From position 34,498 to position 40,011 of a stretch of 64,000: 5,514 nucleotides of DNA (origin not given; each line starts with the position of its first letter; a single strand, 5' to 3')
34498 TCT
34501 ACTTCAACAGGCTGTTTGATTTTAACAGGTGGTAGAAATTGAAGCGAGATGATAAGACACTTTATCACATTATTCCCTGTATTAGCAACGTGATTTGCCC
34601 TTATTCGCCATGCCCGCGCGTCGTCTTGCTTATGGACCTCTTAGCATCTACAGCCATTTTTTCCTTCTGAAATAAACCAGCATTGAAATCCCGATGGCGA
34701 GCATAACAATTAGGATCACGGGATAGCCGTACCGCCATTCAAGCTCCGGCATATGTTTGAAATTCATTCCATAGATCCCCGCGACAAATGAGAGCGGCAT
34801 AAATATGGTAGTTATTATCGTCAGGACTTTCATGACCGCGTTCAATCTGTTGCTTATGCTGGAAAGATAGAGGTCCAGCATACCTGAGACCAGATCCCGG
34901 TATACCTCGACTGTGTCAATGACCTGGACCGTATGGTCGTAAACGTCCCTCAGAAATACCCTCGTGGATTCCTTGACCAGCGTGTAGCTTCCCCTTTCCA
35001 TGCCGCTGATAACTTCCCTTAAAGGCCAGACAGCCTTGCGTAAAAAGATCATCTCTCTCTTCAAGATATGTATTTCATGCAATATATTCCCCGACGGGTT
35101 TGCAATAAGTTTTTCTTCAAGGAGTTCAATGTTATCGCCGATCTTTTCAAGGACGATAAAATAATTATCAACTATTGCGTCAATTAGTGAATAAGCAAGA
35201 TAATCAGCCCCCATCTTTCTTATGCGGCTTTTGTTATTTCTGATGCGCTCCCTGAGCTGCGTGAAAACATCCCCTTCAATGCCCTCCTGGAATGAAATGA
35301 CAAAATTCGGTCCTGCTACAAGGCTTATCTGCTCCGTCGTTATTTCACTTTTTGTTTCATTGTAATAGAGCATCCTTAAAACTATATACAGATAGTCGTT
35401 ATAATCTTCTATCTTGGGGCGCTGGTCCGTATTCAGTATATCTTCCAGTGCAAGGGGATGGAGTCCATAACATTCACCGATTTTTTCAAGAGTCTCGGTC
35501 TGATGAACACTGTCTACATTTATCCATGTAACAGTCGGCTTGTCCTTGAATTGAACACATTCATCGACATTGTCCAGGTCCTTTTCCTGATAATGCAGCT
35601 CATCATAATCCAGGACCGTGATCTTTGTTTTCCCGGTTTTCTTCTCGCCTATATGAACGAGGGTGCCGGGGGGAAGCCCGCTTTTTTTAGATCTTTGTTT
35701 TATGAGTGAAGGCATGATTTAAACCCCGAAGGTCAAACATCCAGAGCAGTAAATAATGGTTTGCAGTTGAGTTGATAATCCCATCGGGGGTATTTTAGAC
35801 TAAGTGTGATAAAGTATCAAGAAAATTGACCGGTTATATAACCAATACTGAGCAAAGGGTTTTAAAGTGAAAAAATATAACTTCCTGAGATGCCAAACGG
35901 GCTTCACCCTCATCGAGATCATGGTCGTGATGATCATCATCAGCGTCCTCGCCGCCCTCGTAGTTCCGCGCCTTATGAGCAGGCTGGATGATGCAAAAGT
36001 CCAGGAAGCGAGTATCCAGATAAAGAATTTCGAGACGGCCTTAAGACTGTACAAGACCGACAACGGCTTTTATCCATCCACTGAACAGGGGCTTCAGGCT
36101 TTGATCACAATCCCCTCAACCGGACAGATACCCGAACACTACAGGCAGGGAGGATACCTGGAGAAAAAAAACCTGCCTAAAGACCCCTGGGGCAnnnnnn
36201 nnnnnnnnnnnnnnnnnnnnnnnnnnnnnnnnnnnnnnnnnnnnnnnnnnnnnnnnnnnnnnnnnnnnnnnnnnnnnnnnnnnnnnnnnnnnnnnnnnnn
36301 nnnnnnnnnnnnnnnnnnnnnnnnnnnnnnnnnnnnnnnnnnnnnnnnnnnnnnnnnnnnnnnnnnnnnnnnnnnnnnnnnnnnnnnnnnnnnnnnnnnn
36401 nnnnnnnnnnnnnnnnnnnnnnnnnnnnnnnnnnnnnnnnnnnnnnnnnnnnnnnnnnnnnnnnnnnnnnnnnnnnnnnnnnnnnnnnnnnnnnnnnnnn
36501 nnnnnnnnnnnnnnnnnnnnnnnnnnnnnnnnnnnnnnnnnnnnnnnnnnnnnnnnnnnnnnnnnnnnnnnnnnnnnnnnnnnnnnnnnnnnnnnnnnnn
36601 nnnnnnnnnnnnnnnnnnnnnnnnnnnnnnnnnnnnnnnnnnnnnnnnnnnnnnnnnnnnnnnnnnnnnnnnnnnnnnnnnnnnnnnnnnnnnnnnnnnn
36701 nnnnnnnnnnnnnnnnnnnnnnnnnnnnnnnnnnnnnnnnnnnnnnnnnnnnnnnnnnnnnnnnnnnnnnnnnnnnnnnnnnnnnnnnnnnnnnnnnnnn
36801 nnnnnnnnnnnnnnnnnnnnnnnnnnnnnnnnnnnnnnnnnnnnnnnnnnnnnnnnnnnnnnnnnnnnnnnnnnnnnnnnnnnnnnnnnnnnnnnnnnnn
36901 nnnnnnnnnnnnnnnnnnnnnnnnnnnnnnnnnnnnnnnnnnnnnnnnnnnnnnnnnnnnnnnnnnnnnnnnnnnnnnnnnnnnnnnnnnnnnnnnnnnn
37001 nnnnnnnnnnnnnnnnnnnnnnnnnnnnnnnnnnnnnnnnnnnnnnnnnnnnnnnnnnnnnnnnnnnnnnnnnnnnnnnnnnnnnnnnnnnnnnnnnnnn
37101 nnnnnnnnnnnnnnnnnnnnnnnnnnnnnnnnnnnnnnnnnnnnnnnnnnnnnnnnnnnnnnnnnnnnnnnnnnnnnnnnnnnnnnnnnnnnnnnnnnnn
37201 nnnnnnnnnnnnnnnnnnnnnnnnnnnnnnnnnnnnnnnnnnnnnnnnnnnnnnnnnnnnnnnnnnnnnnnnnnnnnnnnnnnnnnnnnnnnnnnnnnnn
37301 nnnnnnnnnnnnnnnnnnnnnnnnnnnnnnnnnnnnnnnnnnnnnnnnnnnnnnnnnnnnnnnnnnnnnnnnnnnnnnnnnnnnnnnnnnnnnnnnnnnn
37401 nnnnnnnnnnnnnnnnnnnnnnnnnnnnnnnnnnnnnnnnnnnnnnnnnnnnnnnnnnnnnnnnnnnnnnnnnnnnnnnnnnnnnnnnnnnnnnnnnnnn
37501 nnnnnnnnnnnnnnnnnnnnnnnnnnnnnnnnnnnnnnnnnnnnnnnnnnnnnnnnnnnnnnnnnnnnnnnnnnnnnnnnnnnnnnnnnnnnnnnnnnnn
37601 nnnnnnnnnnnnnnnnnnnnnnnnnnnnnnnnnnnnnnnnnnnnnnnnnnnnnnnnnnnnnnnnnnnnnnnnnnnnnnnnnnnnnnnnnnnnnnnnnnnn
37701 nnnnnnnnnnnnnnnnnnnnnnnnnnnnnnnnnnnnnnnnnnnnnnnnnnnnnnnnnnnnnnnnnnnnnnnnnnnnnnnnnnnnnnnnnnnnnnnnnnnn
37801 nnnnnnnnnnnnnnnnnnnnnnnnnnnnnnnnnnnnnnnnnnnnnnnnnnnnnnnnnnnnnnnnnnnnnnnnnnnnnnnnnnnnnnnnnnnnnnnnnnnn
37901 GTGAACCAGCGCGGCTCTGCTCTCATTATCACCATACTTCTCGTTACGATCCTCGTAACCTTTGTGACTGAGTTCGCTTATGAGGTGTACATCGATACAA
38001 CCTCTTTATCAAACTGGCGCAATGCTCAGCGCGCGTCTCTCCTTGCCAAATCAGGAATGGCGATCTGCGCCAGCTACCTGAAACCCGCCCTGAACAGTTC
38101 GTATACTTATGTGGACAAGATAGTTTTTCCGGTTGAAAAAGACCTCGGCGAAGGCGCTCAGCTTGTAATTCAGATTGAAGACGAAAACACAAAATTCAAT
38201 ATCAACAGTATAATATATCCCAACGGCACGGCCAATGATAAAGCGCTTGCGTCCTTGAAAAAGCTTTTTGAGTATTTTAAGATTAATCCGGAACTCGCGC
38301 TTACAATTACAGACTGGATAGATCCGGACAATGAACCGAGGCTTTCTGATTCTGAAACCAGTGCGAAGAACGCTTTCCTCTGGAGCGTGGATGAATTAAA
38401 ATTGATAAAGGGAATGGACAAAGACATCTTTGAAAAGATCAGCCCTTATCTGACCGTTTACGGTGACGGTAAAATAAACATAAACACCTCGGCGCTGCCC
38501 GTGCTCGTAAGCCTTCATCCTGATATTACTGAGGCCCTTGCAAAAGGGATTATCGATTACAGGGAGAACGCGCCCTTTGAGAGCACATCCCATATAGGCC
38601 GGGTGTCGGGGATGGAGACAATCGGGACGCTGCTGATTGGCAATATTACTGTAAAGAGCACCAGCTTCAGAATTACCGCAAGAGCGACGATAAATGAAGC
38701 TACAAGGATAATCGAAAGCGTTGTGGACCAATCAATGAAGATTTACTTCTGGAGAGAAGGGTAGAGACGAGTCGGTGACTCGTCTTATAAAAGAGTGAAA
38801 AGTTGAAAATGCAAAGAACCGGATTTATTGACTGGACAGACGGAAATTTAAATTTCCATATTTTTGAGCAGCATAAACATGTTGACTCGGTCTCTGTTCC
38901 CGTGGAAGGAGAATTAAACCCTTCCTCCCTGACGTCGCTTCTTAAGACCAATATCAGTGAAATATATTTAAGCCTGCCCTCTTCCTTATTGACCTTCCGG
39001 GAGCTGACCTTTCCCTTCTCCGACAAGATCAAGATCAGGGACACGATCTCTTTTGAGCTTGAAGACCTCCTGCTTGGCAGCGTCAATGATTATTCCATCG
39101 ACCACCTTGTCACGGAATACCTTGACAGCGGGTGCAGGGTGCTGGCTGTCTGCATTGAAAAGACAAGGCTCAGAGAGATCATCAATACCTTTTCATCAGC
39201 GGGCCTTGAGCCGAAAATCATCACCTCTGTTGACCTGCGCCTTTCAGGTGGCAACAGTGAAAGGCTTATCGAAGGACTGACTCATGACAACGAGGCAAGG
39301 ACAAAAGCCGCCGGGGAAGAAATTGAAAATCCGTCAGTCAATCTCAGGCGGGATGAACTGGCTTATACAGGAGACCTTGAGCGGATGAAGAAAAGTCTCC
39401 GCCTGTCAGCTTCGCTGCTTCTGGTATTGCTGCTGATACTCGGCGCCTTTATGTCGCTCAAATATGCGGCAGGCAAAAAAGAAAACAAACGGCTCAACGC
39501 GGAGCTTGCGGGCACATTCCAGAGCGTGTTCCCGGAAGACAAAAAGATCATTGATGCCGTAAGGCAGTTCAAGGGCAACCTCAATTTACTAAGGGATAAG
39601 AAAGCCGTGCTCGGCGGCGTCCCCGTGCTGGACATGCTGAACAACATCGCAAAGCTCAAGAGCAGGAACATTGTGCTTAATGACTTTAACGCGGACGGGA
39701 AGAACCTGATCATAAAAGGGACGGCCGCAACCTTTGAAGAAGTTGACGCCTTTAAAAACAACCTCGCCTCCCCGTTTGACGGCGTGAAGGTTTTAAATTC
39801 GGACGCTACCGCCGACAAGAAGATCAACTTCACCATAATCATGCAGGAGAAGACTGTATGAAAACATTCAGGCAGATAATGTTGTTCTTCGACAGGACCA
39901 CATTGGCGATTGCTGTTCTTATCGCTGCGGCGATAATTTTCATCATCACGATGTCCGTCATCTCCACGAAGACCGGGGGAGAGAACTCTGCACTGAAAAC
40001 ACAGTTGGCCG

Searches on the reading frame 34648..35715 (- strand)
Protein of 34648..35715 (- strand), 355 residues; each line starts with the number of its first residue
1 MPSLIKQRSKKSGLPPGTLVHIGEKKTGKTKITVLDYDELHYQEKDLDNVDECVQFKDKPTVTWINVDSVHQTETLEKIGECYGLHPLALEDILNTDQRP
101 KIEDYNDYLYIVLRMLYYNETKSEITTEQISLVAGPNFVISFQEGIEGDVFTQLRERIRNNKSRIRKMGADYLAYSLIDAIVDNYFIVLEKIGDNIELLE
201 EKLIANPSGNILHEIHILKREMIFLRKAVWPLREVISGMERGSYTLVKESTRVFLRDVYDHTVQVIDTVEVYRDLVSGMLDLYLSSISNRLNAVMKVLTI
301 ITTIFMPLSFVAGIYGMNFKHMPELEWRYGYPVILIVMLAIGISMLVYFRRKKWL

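Call 9: search_protein_families(library=pfam, proteins=[window:34648-35715:-], max_evalue=0.001)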
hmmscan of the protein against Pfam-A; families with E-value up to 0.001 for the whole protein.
window:34648-35715:- (355 aa): 1 family
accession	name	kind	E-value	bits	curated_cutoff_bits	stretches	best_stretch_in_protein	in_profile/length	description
PF01544.23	CorA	-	2.5e-75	253.9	27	1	61-351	3-292/292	CorA-like Mg2+ transporter protein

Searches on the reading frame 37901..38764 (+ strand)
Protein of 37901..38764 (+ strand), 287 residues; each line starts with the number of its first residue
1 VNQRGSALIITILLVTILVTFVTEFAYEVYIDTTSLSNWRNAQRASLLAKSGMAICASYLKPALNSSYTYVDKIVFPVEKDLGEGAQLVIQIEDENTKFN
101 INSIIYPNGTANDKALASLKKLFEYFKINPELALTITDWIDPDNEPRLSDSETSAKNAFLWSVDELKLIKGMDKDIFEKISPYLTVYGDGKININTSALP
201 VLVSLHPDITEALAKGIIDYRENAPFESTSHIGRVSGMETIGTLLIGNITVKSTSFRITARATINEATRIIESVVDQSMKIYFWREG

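Call 9: search_protein_families(library=pfam, proteins=[window:37901-38764:+], max_evalue=0.001)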
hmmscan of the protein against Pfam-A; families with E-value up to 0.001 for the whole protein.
window:37901-38764:+ (287 aa): 3 families
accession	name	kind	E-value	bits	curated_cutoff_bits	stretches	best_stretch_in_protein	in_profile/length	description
PF21687.3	T2SSK_1st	-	1.1e-13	52.3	26.2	1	98-188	2-106/107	Type II secretion system (T2SS), protein K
PF12836.13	HHH_3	-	1.7e-11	44.4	27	1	191-239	5-53/65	Helix-hairpin-helix motif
PF03934.19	T2SSK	-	9.7e-08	32.7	24.2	1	192-241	1-50/63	Type II secretion system (T2SS), protein K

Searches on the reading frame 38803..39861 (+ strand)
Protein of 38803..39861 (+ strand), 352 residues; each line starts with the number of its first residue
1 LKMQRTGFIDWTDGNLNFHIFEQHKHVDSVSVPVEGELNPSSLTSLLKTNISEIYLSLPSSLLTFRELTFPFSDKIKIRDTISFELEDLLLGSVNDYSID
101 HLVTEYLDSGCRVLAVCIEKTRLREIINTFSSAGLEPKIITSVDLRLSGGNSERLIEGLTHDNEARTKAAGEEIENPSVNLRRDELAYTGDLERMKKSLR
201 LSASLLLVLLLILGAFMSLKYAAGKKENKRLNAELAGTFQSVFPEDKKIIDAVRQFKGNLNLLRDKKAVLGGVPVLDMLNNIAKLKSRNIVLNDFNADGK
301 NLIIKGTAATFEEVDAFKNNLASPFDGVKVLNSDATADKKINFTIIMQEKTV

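Call 9: search_protein_families(library=pfam, proteins=[window:38803-39861:+], max_evalue=0.001)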
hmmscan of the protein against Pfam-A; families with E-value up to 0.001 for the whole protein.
window:38803-39861:+ (352 aa): 2 families
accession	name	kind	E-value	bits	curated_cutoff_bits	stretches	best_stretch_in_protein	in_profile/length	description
PF12693.12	GspL_C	-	5.4e-08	33.3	29.6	1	200-325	8-134/158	GspL periplasmic domain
PF05134.19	T2SSL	-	5.4e-05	23.1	25.5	1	46-140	40-131/231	Type II secretion system (T2SS), protein L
